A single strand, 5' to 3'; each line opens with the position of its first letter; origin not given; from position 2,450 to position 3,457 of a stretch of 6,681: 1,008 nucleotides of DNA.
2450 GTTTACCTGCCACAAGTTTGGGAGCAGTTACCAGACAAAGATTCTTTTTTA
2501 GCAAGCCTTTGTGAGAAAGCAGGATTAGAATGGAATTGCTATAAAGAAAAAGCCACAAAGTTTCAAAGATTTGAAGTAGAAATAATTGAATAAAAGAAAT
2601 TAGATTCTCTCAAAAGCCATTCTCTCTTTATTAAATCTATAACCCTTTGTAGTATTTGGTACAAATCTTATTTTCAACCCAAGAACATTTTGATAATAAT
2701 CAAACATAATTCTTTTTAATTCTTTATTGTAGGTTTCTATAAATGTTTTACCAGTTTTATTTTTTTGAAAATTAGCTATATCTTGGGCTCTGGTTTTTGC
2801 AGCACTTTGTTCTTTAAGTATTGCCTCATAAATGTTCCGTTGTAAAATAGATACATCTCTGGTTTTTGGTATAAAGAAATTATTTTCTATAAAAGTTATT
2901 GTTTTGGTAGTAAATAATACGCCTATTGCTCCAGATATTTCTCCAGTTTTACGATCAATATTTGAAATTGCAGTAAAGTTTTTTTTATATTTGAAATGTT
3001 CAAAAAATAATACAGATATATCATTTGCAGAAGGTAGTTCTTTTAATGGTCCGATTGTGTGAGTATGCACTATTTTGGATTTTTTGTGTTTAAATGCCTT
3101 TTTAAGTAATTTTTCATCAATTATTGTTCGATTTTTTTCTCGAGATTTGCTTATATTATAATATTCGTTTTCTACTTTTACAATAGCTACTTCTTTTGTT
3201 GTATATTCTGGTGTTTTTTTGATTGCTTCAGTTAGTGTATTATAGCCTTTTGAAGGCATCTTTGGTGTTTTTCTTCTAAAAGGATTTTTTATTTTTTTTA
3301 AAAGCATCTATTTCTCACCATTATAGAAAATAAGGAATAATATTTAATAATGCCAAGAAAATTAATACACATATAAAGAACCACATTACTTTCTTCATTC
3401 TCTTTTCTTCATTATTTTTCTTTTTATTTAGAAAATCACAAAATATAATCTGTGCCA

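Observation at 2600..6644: Two diverged paralogs of an unnamed JAB/MPN-like family sit in mirror-image positions around a divergent S2P / FEN-1 unit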

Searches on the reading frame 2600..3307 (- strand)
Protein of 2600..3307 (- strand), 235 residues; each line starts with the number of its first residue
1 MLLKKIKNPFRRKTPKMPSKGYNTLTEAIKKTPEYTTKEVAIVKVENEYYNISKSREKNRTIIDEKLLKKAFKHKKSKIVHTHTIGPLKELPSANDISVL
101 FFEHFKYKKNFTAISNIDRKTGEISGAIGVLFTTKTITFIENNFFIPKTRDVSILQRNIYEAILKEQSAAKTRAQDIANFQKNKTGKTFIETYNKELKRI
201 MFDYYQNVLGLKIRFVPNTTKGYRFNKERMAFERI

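Call 5: search_protein_families(library=pfam, proteins=[window:2600-3307:-], max_evalue=1)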
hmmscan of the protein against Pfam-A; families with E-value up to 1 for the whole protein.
window:2600-3307:- (235 aa): 4 families
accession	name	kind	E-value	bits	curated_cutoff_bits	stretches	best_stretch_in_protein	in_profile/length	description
PF04577.19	Glyco_transf_61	-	0.07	13.8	27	1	21-85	32-101/137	Glycosyltransferase 61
PF18155.6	pPIWI_RE_Z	-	0.088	13.2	25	0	8-73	96-160/167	pPIWI RE three-gene island domain Z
PF24521.3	Ank_KRIT1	-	0.14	12.3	80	1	46-75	118-147/149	KRIT1 ankyrin-repeats domain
PF04383.19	KilA-N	-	0.23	11.7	23.8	0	169-198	26-55/107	KilA-N domain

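Call 6: find_homologous_proteins(query=window:2600-3307:-, max_evalue=0.001)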
Query window:2600-3307:- (235 aa): 3 proteins with E <= 0.001 among 346 candidates.
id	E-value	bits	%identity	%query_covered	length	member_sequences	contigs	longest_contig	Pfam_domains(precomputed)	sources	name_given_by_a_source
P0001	1.3e-144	497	99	100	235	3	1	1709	-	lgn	-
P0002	5.2e-83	296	62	100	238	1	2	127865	-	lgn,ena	-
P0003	9.6e-75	269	58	100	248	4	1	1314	-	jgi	jgi:hypothetical protein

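Call 11: find_encoding_contigs(protein=P0002, flank=10000, max_places=4)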
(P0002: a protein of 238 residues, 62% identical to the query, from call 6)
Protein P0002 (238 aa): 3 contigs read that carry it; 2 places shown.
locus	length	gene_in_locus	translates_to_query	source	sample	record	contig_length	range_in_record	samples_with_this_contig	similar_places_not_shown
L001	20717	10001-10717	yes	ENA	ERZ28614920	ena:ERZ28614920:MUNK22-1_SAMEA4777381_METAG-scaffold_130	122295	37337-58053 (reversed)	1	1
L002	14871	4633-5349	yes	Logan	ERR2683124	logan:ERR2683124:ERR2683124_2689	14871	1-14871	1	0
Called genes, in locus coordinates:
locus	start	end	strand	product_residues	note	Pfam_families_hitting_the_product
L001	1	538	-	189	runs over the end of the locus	PF00265:TK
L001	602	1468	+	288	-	PF01734:Patatin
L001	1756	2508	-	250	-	-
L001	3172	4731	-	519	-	PF07581:Glug (faint), PF05342:Peptidase_M26_N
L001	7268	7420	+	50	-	-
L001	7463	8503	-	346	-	PF00752:XPG_N, PF00867:XPG_I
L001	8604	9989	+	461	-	PF02163:Peptidase_M50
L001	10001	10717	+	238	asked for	-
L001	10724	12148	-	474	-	PF01875:Memo, PF01871:AMMECR1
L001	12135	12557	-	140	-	PF11969:DcpS_C, PF01230:HIT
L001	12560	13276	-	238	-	-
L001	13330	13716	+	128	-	-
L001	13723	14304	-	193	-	PF23023:Anti-Pycsar_Apyc1, PF00753:Lactamase_B, PF13483:Lactamase_B_3 (faint)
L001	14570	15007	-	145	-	PF00692:dUTPase, PF22769:DCD (weak)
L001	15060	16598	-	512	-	PF11139:SfLAP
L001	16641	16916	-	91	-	PF02001:DUF134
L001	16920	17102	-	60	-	-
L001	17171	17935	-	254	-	PF02535:Zip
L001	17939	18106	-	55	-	-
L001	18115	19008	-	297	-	PF00491:Arginase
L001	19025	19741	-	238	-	PF08713:DNA_alkylation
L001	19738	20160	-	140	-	PF01850:PIN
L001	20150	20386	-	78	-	-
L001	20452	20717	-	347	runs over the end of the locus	PF02784:Orn_Arg_deC_N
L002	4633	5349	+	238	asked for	-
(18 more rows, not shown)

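Call 19: search_protein_representatives(alignment_id=A1)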
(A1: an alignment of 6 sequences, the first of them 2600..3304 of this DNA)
Query: 6 sequences, 259 profile positions. Proteins with E-value up to 0.001 (for the whole library): 29; up to 1e-10: 6; up to 1e-30: 3. The best 29 are listed.
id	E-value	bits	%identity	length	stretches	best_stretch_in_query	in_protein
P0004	3.9e-122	423.5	-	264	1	1-259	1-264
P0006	4.1e-110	384.1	-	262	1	1-259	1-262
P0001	3.6e-77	276.1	-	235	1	10-258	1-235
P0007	3.0e-23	99.4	-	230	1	12-259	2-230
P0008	2.9e-12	63.4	-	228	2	99-257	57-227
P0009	2.7e-11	60.2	-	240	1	15-258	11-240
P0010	1.1e-09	55.0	-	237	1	31-257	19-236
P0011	9.2e-09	51.9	-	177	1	108-259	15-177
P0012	1.6e-08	51.1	-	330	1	27-256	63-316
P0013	3.0e-07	46.9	-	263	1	54-257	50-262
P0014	5.9e-07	46.0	-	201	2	152-258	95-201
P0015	1.2e-06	45.0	-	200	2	70-187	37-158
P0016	1.3e-06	44.9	-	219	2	101-257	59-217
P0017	2.9e-06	43.7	-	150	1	140-257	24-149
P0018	4.3e-06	43.2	-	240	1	44-258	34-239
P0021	1.1e-05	41.9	-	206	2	88-158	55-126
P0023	5.4e-05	39.5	-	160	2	172-258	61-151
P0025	7.2e-05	39.1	-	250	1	10-258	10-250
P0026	8.1e-05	39.0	-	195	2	90-196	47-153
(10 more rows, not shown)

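Call 23: find_homologous_proteins(query=A2, max_evalue=0.01)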
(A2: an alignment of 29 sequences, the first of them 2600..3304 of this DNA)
Query A2 (29 sequences) (234 aa, profile of the alignment): 10 proteins with E <= 0.01 among 6552 candidates.
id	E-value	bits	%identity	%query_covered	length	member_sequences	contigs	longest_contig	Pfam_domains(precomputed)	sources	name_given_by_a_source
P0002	6.0e-63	231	62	100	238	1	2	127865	-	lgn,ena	-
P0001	1.3e-62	230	99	100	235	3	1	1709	-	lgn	-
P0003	1.4e-59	220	58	100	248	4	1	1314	-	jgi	jgi:hypothetical protein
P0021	1.6e-35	141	35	20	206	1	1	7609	-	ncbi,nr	ncbi:MAG: hypothetical protein J7L44_03670 [Candidatus Diapherotrites archaeon]|nr:hypothetical prot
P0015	3.7e-35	140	60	11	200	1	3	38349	-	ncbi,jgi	-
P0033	1.1e-32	132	52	11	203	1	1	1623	-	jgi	jgi:hypothetical protein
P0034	2.7e-30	124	32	25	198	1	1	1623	-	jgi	jgi:hypothetical protein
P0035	2.1e-29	121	27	65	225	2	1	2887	-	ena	-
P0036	5.1e-27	113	31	25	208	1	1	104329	-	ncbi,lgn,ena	-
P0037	5.1e-18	84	26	65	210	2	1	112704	-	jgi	jgi:hypothetical protein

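Call 25: search_solved_structures(query=A2, max_evalue=10, show_alignments=3)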
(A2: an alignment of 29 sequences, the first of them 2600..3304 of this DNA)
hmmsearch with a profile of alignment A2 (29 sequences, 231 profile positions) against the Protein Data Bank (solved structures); distinct sequences matched with E-value up to 10: 5.
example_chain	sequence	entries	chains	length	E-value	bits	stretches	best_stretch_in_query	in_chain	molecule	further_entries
4h33_A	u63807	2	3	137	0.26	14.2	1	5-37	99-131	Lmo2059 protein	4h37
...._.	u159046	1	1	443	0.41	13.6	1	102-199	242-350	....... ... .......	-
3jzl_A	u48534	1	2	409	0.43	13.5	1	168-223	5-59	Putative cystathionine beta-lyase involved in aluminum resistance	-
3fd0_A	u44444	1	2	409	0.57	13.1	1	171-223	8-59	putative cystathionine beta-lyase involved in aluminum resistance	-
6o1q_A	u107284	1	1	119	2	11.3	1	129-206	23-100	Nephrocystin-1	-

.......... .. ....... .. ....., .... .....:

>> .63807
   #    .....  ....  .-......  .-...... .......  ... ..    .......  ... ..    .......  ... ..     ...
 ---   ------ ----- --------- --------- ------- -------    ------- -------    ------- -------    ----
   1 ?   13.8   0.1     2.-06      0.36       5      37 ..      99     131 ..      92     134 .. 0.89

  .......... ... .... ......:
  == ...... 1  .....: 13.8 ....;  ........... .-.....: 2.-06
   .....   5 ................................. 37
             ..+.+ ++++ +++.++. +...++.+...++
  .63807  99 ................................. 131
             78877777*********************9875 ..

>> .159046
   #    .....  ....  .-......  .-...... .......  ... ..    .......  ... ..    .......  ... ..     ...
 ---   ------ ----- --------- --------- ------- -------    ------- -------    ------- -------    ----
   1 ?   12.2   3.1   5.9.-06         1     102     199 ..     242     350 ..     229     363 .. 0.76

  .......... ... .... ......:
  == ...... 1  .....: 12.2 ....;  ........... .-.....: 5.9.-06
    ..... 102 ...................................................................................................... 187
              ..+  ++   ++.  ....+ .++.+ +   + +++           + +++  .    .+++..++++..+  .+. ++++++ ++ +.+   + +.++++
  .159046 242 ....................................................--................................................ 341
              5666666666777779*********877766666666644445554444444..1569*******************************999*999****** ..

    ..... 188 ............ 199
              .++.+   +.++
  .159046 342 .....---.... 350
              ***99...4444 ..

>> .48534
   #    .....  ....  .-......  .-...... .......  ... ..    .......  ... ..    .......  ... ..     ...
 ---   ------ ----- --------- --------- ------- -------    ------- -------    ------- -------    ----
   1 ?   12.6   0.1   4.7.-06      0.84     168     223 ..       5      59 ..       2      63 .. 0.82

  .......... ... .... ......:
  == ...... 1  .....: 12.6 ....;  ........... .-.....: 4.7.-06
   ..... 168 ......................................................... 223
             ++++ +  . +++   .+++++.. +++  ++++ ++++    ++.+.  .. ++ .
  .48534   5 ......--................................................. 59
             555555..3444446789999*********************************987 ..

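Call 28: search_protein_families(library=ncbifam, alignment_id=A3, max_evalue=0.1)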
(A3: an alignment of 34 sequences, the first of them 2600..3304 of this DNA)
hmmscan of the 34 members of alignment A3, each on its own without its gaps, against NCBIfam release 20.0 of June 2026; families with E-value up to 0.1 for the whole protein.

A. member 1, window:2600-3304:- (234 aa): 0 families

B. families by the number of members that match (of 34 scanned): 11 families
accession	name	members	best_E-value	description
NF011898.1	PRK15371.1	2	0.0013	YopJ/AvrA family T3SS effector serine/threonine acetyltransferase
NF008169.0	PRK10917.2-3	1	0.00016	ATP-dependent DNA helicase RecG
TIGR01358.1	DAHP_synth_II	1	0.00075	class II 3-deoxy-7-phosphoheptulonate synthase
NF053604.1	PyCsp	1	0.0068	RNA chaperone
NF010388.0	PRK13815.1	1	0.0076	ribosome-binding factor A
TIGR01808.1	CM_M_hiGC-arch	1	0.0094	chorismate mutase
NF040702.1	ileS_w_GNAT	1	0.013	isoleucine--tRNA ligase, N-acetyltransferase domain-containing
NF008213.0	PRK10976.1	1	0.015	sugar/pyridoxal phosphate phosphatase YigL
NF007603.0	PRK10250.1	1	0.02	MmcQ/YjbR family DNA-binding protein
TIGR00668.1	apaH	1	0.049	bis(5'-nucleosyl)-tetraphosphatase (symmetrical) ApaH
NF033793.0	peri_CopK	1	0.08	periplasmic Cu(I)/Cu(II)-binding protein CopK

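Call 29: search_protein_families(library=pfam, alignment_id=A3, max_evalue=1)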
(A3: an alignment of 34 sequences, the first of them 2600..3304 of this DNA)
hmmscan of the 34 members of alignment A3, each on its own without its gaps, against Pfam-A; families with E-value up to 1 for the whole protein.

A. member 1, window:2600-3304:- (234 aa): 4 families
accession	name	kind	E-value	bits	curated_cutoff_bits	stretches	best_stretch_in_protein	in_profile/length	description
PF04577.19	Glyco_transf_61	-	0.069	13.8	27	1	20-84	32-101/137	Glycosyltransferase 61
PF18155.6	pPIWI_RE_Z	-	0.091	13.1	25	0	7-72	96-160/167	pPIWI RE three-gene island domain Z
PF24521.3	Ank_KRIT1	-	0.14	12.4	80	1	45-74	118-147/149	KRIT1 ankyrin-repeats domain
PF04383.19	KilA-N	-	0.23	11.7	23.8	0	168-197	26-55/107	KilA-N domain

B. families by the number of members that match (of 34 scanned): 37 families (the first 25 are shown)
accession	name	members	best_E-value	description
PF18155.6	pPIWI_RE_Z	2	0.091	pPIWI RE three-gene island domain Z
PF22813.1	TcaA_2nd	1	0.0012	TcaA protein second domain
PF01474.22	DAHP_synth_2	1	0.0076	Class-II DAHP synthetase family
PF05820.16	Ac81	1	0.012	Baculoviridae AC81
PF09109.15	Xol-1_GHMP-like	1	0.012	Switch protein XOL-1, GHMP-like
PF10175.14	MPP6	1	0.022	M-phase phosphoprotein 6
PF16567.10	CagD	1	0.024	Pathogenicity island component CagD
PF11166.13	DUF2951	1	0.024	Protein of unknown function (DUF2951)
PF07467.17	BLIP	1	0.037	Beta-lactamase inhibitor (BLIP)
PF16239.10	DUF4898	1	0.039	Domain of unknown function (DUF4898)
PF03332.19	PMM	1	0.044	Eukaryotic phosphomannomutase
PF21316.3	TPPII_GBD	1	0.045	TPPII, galactose-binding domain-like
PF08032.17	SpoU_sub_bind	1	0.045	RNA 2'-O ribose methyltransferase substrate binding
PF17057.10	B3R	1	0.05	Poxviridae B3 protein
PF01476.26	LysM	1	0.051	LysM domain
PF14464.11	Prok-JAB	1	0.082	Prokaryotic homologs of the JAB domain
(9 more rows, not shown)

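Call 30: predict_structure(alignment_id=A3)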
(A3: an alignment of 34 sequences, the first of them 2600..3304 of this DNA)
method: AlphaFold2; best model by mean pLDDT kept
length: 234 residues; sequences in the alignment: 34
mean_pLDDT: 94.0   pTM: 0.87
mean pLDDT of the five models: 94.0, 93.0, 93.1, 92.8, 92.0
residues with pLDDT >= 90: 202; 70-90: 23; 50-70: 9; < 50: 0
segments of 3 or more residues with pLDDT < 50: none
pLDDT, mean of each block of 10 residues (from residue 1): 64 85 97 98 97 96 96 96 96 96 94 98 98 95 82 93 98 97 94 97 98 98 97 97
secondary structure, 60 per line:
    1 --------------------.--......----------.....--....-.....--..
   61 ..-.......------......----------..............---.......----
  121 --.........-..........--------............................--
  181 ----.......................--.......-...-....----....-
elements in order: H24-29 E40-44 E47-50 E52-56 E59-62 H64-70 E77-82 H93-106 E110-116 E123-131 H133-142 H151-178 H185-207 E210-216 E222-225 E230-233

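Call 32: fold_search(model_id=the predicted structure, library=pdb)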
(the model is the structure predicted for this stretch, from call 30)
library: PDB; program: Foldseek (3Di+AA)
matches with E <= 10: 304; with E <= 0.001: 0
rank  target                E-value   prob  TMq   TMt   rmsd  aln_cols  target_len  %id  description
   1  6gvw_B                9.7e-03  0.77  0.30  0.27  17.4       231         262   12  Crystal structure of the BRCA1-A complex (released 2019-07-10)
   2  5cw3_A                1.8e-02  0.85  0.31  0.30  16.9       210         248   13  Structure of CfBRCC36-CfKIAA0157 complex (Zn Edge) (released 2015-09-16)
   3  5cw4_A                2.1e-02  0.84  0.31  0.30  16.5       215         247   12  Structure of CfBRCC36-CfKIAA0157 complex (Selenium Edge) (released 2015-09-16)
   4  5cw3_C                4.6e-02  0.41  0.27  0.27  16.6       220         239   11  Structure of CfBRCC36-CfKIAA0157 complex (Zn Edge) (released 2015-09-16)
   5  9qo4_E                4.9e-02  0.47  0.29  0.23  17.7       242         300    7  Dissociation-state-3 of 9-subunit CSN and SCF (SKP1-SKP2-CKS1) complex (released 2026-02-04)
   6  6ef3_r                7.4e-02  0.30  0.26  0.22  23.6       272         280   10  Yeast 26S proteasome bound to ubiquitinated substrate (4D motor state) (released 2018-10-17)
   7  3nl2_D                7.4e-02  0.23  0.17  0.09  15.5       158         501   14  The Crystal Structure of Candida glabrata THI6, a Bifunctional Enzyme involved in Thiamin Biosyhthesis of Eukaryotes (released 2010-11-10)
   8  6fno_B                7.9e-02  0.96  0.36  0.52   4.6       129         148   15  Caldiarchaeum Subterraneum Ubiquitin:Rpn11-homolog complex, zinc soak (released 2018-07-25)
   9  3nl3_B                1.0e-01  0.14  0.14  0.07  15.2       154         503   15  The Crystal Structure of Candida glabrata THI6, a Bifunctional Enzyme involved in Thiamin Biosyhthesis of Eukaryotes (released 2010-11-10)
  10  3nl3_A                1.1e-01  0.20  0.17  0.08  15.5       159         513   16  The Crystal Structure of Candida glabrata THI6, a Bifunctional Enzyme involved in Thiamin Biosyhthesis of Eukaryotes (released 2010-11-10)
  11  3nl2_C                1.2e-01  0.18  0.17  0.09  15.4       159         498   14  The Crystal Structure of Candida glabrata THI6, a Bifunctional Enzyme involved in Thiamin Biosyhthesis of Eukaryotes (released 2010-11-10)
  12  3nl3_C                1.2e-01  0.11  0.14  0.08  14.9       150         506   13  The Crystal Structure of Candida glabrata THI6, a Bifunctional Enzyme involved in Thiamin Biosyhthesis of Eukaryotes (released 2010-11-10)
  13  5cw4_C                1.3e-01  0.18  0.21  0.21  16.0       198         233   12  Structure of CfBRCC36-CfKIAA0157 complex (Selenium Edge) (released 2015-09-16)
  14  3nl3_F                1.3e-01  0.11  0.14  0.08  15.1       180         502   14  The Crystal Structure of Candida glabrata THI6, a Bifunctional Enzyme involved in Thiamin Biosyhthesis of Eukaryotes (released 2010-11-10)
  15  9nkg_c                1.3e-01  0.44  0.32  0.27  21.4       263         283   10  Structure of substrate engaged MIDN-bound human 26S proteasome, EB-MIDN (Composite map) (released 2025-05-07)
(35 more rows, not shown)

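Call 35: search_protein_families(library=padloc, alignment_id=A3, max_evalue=1)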
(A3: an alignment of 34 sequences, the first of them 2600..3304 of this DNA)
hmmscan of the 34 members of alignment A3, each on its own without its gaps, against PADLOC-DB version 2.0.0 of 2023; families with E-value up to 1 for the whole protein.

A. member 1, window:2600-3304:- (234 aa): 1 family
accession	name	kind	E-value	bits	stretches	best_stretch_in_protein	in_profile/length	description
PDLC02432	pPIWI_RE_Z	-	0.016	13.2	1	7-73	96-161/167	-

B. families by the number of members that match (of 34 scanned): 12 families
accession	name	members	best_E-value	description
PDLC02432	pPIWI_RE_Z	3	0.016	-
PDLC00891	JAB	2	0.015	JAB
PDLC00896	JAB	1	0.0016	JAB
PDLC00002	DruA1|DruA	1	0.0031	DUF4338 domain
PDLC03369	MTase_II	1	0.0083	Type II methyltransferase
PDLC00902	JAB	1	0.01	JAB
PDLC01667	Cas12d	1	0.01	Cas12d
PDLC02074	Cas2_IIIb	1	0.011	-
PDLC02716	PbeC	1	0.013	PbeC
PDLC00887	JAB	1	0.017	JAB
PDLC00909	JAB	1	0.029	JAB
PDLC00898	JAB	1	0.038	JAB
